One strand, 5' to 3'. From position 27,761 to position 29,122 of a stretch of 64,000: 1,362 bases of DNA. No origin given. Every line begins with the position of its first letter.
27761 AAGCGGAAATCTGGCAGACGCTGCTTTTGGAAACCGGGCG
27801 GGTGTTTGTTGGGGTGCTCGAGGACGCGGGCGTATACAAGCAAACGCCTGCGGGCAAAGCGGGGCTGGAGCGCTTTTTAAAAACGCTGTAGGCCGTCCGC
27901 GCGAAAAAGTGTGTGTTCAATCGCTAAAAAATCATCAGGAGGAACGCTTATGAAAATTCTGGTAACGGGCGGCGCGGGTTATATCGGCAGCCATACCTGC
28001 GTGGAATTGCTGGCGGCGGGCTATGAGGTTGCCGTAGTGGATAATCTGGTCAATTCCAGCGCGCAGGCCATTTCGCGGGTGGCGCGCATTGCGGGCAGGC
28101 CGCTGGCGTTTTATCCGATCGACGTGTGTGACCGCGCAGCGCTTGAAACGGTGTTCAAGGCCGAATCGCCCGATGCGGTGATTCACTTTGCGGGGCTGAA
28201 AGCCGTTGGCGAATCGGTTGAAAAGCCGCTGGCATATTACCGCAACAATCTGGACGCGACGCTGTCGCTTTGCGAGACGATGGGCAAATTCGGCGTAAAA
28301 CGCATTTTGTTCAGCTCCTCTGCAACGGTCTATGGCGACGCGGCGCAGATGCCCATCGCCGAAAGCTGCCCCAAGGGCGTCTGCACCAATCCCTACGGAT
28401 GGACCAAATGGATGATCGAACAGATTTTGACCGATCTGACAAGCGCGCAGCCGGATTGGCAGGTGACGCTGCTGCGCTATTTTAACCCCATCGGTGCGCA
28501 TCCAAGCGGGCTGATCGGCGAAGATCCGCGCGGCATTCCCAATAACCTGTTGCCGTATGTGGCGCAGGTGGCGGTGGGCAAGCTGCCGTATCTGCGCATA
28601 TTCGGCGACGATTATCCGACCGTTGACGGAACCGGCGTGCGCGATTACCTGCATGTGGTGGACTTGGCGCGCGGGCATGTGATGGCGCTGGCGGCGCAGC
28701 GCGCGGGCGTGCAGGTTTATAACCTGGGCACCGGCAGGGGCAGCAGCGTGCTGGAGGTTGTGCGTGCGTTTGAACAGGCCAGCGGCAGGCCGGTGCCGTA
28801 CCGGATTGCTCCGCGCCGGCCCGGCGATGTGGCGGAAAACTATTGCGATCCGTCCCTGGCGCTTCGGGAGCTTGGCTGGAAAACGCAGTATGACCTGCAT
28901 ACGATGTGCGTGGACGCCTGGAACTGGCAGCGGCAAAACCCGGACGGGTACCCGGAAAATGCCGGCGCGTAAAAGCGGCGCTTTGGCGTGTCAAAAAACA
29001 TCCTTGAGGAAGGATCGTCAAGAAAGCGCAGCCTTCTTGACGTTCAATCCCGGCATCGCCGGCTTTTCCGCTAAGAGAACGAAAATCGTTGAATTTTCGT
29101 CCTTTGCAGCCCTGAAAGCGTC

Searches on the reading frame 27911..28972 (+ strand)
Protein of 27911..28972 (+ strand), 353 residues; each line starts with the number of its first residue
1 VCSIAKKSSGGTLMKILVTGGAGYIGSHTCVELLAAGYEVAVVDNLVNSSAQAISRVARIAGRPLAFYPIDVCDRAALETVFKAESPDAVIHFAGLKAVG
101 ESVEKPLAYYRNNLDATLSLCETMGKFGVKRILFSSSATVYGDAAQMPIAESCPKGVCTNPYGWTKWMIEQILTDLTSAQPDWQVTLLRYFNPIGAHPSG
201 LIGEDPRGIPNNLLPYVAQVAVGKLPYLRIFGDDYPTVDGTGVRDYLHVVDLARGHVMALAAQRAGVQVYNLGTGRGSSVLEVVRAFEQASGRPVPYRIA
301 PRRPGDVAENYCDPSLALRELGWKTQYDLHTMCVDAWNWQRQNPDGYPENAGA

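Call 17: find_encoding_contigs(protein=window:27911-28972:+, flank=10000, max_places=10)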
Protein window:27911-28972:+ (353 aa): no gene with exactly this product is on record in the collection.
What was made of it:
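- Tried and rejected: The first galE look-up used the wrong start codon (call 17).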

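Call 23: find_encoding_contigs(protein=window:27950-28972:+, flank=10000, max_places=10)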
Protein window:27950-28972:+ (340 aa): 3 contigs read that carry it; 3 places shown.
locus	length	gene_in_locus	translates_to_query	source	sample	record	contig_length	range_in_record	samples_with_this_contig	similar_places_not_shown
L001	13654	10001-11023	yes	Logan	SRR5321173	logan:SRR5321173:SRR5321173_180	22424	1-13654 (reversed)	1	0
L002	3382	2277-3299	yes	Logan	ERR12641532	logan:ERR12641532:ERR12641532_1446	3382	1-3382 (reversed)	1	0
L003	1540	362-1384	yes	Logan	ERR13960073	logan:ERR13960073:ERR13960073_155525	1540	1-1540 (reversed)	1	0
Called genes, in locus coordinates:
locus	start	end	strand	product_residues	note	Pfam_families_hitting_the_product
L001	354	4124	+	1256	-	PF00041:fn3 (weak), PF25849:PelX_N, PF25850:PelX_Ig, PF22842:Pel9A-like_beta_helix, PF13229:Beta_helix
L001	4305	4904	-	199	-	PF01381:HTH_3 (weak)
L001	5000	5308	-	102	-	-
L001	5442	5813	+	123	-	PF08769:Spo0A_C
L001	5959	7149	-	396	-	PF00465:Fe-ADH, PF13685:Fe-ADH_2, PF25137:ADH_Fe_C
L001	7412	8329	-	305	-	PF02311:AraC_binding, PF07883:Cupin_2, PF12833:HTH_18, PF00165:HTH_AraC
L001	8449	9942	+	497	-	PF01087:GalP_UDP_transf, PF02744:GalP_UDP_tr_C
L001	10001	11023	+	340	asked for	PF00106:adh_short, PF01073:3Beta_HSD, PF01370:Epimerase, PF02719:Polysacc_synt_2, PF04321:RmlD_sub_bind, PF07993:NAD_binding_4 (faint), PF16363:GDP_Man_Dehyd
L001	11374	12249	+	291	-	PF01261:AP_endonuc_2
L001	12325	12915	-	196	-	PF13302:Acetyltransf_3, PF13420:Acetyltransf_4, PF00583:Acetyltransf_1, PF13508:Acetyltransf_7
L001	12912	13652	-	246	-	?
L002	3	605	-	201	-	?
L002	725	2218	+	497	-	PF01087:GalP_UDP_transf, PF02744:GalP_UDP_tr_C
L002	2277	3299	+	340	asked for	PF00106:adh_short, PF01073:3Beta_HSD, PF01370:Epimerase, PF02719:Polysacc_synt_2, PF04321:RmlD_sub_bind, PF07993:NAD_binding_4 (faint), PF16363:GDP_Man_Dehyd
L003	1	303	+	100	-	?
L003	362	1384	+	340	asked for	PF00106:adh_short, PF01073:3Beta_HSD, PF01370:Epimerase, PF02719:Polysacc_synt_2, PF04321:RmlD_sub_bind, PF07993:NAD_binding_4 (faint), PF16363:GDP_Man_Dehyd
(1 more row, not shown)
